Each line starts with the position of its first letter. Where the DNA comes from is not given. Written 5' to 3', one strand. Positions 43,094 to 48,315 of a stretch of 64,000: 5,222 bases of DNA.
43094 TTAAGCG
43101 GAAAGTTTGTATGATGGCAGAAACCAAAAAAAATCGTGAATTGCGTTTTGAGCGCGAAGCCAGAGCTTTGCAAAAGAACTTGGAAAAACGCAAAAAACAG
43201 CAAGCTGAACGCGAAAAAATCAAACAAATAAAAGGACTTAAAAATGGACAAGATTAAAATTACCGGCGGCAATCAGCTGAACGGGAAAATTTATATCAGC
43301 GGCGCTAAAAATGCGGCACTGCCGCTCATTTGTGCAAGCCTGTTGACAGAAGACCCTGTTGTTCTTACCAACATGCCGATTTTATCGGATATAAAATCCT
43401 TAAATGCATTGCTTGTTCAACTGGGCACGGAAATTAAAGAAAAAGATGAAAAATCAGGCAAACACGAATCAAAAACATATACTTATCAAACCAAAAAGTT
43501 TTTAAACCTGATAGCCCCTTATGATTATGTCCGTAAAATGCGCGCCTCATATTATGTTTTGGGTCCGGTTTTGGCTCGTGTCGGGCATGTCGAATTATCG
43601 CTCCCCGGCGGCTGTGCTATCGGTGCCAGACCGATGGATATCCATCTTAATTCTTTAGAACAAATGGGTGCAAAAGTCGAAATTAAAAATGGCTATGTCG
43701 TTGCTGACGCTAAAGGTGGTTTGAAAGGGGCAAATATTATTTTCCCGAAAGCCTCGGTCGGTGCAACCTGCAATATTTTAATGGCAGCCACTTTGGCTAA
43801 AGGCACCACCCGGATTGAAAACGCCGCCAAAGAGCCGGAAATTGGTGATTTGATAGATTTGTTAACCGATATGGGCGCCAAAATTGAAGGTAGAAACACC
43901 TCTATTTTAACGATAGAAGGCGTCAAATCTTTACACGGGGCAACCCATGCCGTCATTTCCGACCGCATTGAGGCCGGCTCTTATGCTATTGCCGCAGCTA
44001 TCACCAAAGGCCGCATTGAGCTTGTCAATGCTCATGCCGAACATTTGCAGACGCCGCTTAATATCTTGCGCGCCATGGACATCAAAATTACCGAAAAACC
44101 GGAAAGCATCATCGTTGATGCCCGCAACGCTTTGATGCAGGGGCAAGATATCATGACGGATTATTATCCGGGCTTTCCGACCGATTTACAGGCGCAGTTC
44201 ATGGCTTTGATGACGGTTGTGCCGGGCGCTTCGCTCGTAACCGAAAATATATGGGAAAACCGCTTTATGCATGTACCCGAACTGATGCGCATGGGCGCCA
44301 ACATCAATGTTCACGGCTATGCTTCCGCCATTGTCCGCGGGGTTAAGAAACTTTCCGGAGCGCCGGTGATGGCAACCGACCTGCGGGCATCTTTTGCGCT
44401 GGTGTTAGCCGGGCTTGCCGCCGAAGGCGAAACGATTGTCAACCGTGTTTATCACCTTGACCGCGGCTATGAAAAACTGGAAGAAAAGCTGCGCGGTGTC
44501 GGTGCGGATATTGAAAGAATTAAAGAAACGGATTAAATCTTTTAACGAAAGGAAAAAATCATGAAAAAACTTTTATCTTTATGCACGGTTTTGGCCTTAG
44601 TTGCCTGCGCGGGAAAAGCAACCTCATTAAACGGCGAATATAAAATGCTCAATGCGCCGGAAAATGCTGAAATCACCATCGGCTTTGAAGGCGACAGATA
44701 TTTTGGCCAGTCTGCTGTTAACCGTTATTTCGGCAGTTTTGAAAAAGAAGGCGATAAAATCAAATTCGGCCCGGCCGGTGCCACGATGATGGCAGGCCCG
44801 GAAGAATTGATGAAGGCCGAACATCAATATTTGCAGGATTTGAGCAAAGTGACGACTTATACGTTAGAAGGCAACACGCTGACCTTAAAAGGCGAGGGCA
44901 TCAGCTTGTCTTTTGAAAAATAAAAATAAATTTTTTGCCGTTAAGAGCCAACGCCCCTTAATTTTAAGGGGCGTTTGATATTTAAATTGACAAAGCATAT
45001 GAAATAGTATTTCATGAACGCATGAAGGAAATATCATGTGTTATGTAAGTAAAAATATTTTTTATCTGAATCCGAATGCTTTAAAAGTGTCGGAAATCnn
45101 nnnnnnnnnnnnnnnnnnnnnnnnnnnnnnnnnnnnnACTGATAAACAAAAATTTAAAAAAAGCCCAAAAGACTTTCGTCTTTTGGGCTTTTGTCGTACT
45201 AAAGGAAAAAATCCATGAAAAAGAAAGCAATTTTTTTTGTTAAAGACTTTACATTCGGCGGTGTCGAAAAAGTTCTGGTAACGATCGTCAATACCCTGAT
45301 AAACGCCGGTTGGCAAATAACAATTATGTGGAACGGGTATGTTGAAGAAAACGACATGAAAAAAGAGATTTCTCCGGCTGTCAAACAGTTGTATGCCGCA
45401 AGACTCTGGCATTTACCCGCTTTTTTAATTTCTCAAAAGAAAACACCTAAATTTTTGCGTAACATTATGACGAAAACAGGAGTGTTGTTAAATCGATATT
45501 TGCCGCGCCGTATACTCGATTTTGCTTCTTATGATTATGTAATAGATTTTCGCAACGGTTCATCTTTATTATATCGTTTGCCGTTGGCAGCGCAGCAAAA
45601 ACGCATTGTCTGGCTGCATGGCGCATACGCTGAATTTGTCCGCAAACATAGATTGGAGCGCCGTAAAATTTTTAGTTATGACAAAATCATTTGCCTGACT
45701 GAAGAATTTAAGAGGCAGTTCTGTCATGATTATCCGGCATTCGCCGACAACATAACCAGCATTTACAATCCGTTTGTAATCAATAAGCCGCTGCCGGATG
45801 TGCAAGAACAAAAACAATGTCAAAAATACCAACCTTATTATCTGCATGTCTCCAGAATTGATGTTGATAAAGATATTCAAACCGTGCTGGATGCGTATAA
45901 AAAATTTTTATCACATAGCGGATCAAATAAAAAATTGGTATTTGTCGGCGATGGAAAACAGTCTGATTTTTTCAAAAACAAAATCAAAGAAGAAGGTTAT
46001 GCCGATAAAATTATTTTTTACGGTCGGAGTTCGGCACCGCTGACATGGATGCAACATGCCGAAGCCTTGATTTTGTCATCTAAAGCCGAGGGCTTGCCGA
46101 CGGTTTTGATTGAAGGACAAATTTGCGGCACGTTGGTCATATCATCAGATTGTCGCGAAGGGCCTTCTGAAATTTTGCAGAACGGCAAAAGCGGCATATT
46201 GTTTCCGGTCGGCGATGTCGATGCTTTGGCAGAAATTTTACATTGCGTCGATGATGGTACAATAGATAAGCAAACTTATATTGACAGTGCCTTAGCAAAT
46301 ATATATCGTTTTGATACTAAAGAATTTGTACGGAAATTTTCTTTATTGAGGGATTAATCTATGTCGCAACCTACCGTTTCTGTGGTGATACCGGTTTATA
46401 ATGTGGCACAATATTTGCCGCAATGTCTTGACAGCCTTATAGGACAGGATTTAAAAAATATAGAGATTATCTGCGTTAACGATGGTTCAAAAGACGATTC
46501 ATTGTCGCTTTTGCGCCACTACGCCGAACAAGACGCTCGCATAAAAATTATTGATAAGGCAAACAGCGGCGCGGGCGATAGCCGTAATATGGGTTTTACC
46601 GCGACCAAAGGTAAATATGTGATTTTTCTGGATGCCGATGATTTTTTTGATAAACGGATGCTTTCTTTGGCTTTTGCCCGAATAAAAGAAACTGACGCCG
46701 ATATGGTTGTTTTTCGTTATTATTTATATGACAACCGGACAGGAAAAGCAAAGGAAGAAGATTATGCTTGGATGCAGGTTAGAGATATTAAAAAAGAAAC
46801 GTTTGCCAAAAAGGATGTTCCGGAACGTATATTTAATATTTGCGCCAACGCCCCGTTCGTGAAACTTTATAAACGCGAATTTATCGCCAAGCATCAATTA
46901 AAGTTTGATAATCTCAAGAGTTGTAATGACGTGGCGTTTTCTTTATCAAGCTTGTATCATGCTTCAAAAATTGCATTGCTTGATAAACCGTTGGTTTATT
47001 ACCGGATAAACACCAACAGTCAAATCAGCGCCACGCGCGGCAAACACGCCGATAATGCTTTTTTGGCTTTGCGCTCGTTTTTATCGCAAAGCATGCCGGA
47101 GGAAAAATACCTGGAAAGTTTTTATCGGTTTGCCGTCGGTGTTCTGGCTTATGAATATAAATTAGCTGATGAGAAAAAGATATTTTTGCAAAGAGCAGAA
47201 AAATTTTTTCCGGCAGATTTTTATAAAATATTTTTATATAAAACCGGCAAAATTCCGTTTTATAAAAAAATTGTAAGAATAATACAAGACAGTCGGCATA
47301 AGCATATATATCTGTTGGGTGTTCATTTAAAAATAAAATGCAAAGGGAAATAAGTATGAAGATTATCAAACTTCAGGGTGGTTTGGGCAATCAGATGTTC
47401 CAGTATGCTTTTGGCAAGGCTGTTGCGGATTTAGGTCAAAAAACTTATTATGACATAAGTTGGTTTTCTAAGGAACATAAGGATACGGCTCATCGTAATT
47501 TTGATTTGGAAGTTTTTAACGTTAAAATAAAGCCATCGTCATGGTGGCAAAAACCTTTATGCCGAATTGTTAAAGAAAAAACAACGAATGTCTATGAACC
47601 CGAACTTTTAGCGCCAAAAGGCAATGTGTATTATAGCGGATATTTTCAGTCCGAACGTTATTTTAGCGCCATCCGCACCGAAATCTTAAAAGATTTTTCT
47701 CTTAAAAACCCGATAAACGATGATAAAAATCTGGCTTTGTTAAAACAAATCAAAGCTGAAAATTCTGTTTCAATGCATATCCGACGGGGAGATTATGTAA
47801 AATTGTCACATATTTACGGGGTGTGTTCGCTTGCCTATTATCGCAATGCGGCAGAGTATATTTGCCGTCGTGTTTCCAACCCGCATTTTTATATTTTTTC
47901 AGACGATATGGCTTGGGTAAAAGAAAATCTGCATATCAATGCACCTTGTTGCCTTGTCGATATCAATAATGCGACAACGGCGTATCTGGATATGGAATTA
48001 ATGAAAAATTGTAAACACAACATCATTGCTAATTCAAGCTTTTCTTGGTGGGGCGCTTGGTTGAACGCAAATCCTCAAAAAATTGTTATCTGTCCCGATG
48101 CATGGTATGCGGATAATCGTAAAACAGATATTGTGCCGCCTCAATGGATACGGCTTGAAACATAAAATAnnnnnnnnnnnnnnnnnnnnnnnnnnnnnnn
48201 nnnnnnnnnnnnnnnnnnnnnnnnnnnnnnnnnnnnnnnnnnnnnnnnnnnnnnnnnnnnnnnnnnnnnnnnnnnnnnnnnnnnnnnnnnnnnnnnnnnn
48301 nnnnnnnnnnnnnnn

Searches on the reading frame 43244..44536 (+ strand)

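Call 52: search_protein_families(library=pfam, proteins=[window:43244-44536:+], max_evalue=0.00001)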
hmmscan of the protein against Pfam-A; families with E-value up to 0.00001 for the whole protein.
window:43244-44536:+ (430 aa): 1 family
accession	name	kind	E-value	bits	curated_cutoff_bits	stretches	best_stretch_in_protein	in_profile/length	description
PF00275.25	EPSP_synthase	-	2.8e-105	352.9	22.8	1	7-416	2-417/417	EPSP synthase (3-phosphoshikimate 1-carboxyvinyltransferase)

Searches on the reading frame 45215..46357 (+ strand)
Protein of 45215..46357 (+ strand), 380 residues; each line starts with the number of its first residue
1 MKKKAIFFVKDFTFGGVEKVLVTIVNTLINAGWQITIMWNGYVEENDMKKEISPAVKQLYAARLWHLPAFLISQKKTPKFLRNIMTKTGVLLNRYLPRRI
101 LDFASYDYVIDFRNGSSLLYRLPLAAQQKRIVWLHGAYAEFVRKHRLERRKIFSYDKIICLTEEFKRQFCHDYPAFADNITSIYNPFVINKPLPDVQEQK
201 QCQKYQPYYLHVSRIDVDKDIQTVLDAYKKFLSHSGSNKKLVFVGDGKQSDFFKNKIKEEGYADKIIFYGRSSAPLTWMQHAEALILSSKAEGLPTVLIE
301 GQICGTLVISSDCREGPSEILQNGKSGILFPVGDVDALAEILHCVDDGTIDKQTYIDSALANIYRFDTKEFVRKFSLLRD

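Call 52: search_protein_families(library=pfam, proteins=[window:45215-46357:+], max_evalue=0.00001)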
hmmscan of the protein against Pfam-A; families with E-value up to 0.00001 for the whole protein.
window:45215-46357:+ (380 aa): 3 families
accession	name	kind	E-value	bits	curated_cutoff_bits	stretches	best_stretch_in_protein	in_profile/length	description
PF00534.26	Glycos_transf_1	-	2.6e-29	102.4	26.4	1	199-341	8-151/172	Glycosyl transferases group 1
PF13692.12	Glyco_trans_1_4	-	3.8e-23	82.8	27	1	207-341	2-135/142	Glycosyl transferases group 1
PF13439.12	Glyco_transf_4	-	2.1e-07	31.6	28.5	1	14-186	1-165/170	Glycosyltransferase Family 4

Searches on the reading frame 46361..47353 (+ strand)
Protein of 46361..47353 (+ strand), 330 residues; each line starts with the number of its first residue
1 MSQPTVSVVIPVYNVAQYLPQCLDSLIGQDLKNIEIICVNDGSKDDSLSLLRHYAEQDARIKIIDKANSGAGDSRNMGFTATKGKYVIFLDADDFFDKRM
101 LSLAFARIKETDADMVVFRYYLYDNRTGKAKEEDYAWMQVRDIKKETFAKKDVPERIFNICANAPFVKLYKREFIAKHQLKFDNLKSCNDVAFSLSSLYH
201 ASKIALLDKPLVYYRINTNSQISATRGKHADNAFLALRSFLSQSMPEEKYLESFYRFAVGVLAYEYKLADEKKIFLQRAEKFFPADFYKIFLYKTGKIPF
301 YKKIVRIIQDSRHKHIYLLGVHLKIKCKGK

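Call 52: search_protein_families(library=pfam, proteins=[window:46361-47353:+], max_evalue=0.00001)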
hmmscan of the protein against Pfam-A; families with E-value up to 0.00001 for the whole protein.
window:46361-47353:+ (330 aa): 3 families
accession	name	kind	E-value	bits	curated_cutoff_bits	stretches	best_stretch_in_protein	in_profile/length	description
PF00535.33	Glycos_transf_2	-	1e-36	126.8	23.3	1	7-171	1-160/168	Glycosyl transferase family 2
PF10111.15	Glyco_tranf_2_2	-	2.9e-12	47.1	27.3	1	7-151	1-154/276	Glycosyltransferase like family 2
PF13641.12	Glyco_tranf_2_3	-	1.1e-09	39.1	27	1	4-126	1-128/230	Glycosyltransferase like family 2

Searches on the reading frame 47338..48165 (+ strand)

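Call 52: search_protein_families(library=pfam, proteins=[window:47338-48165:+], max_evalue=0.00001)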
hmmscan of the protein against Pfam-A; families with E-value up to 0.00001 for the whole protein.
window:47338-48165:+ (275 aa): 1 family
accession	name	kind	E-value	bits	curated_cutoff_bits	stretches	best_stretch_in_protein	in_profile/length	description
PF01531.22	Glyco_transf_11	-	1e-37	130.5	23.9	1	5-273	30-297/298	Glycosyl transferase family 11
